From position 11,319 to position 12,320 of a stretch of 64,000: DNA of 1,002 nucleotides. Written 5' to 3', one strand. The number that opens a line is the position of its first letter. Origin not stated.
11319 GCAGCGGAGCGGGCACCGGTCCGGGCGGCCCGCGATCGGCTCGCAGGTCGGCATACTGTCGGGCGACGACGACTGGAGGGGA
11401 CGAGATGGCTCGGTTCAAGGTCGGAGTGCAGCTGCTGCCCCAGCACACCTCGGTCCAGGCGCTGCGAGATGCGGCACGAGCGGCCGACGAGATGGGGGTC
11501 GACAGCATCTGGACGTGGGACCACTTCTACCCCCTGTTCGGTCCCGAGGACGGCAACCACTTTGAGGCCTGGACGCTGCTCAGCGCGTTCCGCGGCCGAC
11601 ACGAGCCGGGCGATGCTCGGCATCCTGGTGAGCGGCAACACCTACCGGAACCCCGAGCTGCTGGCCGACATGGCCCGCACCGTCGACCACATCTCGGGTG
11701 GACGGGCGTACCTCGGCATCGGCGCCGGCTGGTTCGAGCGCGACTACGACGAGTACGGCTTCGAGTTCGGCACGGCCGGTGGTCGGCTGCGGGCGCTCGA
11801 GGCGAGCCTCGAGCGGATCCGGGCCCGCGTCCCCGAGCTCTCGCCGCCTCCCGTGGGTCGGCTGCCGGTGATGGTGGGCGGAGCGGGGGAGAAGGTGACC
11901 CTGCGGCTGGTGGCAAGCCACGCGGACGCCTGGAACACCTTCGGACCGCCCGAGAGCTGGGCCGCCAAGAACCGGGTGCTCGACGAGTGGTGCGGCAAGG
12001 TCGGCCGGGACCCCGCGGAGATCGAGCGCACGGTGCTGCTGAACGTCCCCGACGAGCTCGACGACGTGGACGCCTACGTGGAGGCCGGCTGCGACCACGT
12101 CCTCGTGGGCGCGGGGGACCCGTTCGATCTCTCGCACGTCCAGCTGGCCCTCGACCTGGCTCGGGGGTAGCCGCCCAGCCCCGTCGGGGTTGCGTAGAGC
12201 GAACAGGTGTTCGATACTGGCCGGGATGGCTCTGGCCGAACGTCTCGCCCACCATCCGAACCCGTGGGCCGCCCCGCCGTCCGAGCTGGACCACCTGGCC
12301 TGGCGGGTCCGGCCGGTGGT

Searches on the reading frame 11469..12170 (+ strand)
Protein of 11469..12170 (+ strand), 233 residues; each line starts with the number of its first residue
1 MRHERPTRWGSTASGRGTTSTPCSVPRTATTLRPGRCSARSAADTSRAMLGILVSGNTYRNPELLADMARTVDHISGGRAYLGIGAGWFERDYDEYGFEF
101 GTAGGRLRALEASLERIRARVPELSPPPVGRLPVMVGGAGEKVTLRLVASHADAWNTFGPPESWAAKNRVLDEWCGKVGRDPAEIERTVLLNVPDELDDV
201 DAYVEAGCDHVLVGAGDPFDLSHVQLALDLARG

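Call 4: search_protein_families(library=pfam, proteins=[window:11469-12170:+], max_evalue=0.01)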
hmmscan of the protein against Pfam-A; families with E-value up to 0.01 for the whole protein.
window:11469-12170:+ (233 aa): 1 family
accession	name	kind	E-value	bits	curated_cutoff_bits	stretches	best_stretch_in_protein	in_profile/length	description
PF00296.26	Bac_luciferase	-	5.5e-19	69.1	27.9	1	42-193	62-228/314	Luciferase-like monooxygenase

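Call 5: search_protein_families(library=ncbifam, proteins=[window:11469-12170:+], max_evalue=0.01)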
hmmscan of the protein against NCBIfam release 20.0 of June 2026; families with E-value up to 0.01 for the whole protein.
window:11469-12170:+ (233 aa): 14 families
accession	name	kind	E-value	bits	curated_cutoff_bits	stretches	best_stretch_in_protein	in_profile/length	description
TIGR03856.1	F420_MSMEG_2906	subfamily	1.3e-72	244.3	243.7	1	42-228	61-245/249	LLM class F420-dependent oxidoreductase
TIGR03560.1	F420_Rv1855c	subfamily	4.3e-42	144.4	231.4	2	41-117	59-135/227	TIGR03560 family F420-dependent LLM class oxidoreductase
TIGR03619.1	F420_Rv2161c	subfamily_domain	2.8e-25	89.3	166.9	1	39-213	51-245/247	TIGR03619 family F420-dependent LLM class oxidoreductase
TIGR03621.1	F420_MSMEG_2516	subfamily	7e-21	74.6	213.15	1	42-153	50-171/295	TIGR03621 family F420-dependent LLM class oxidoreductase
TIGR03571.1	lucif_BA3436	subfamily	2.5e-09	36.8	303.9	1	42-178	77-225/304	TIGR03571 family LLM class oxidoreductase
TIGR03559.1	F420_Rv3520c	subfamily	7.2e-09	35.1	335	1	42-86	48-92/325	LLM class F420-dependent oxidoreductase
NF002619.0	PRK02271.1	equivalog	2.4e-08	33.6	276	1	40-87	48-95/329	5,10-methylenetetrahydromethanopterin reductase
TIGR03555.1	F420_mer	equivalog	5e-06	26.1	348.7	1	42-103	48-108/325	5,10-methylenetetrahydromethanopterin reductase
TIGR03612.1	RutA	equivalog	5.2e-06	26.2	498.3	1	60-99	92-131/355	pyrimidine utilization protein A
TIGR03857.1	F420_MSMEG_2249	hypoth_equivalog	3.3e-05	23.3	218.4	1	42-87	50-95/329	TIGR03857 family LLM class F420-dependent oxidoreductase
TIGR04021.1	LLM_DMSO2_sfnG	equivalog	6.1e-05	22.6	382.95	1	60-109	88-137/350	dimethylsulfone monooxygenase SfnG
TIGR03564.1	F420_MSMEG_4879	subfamily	0.00072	19.3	234.25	1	42-109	34-101/265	TIGR03564 family F420-dependent LLM class oxidoreductase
TIGR03617.1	F420_MSMEG_2256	subfamily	0.0012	17.8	278.15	0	41-110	28-97/318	TIGR03617 family F420-dependent LLM class oxidoreductase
TIGR03860.1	FMN_nitrolo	subfamily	0.0091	14.9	279.7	0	33-87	72-125/422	NtaA/DmoA family FMN-dependent monooxygenase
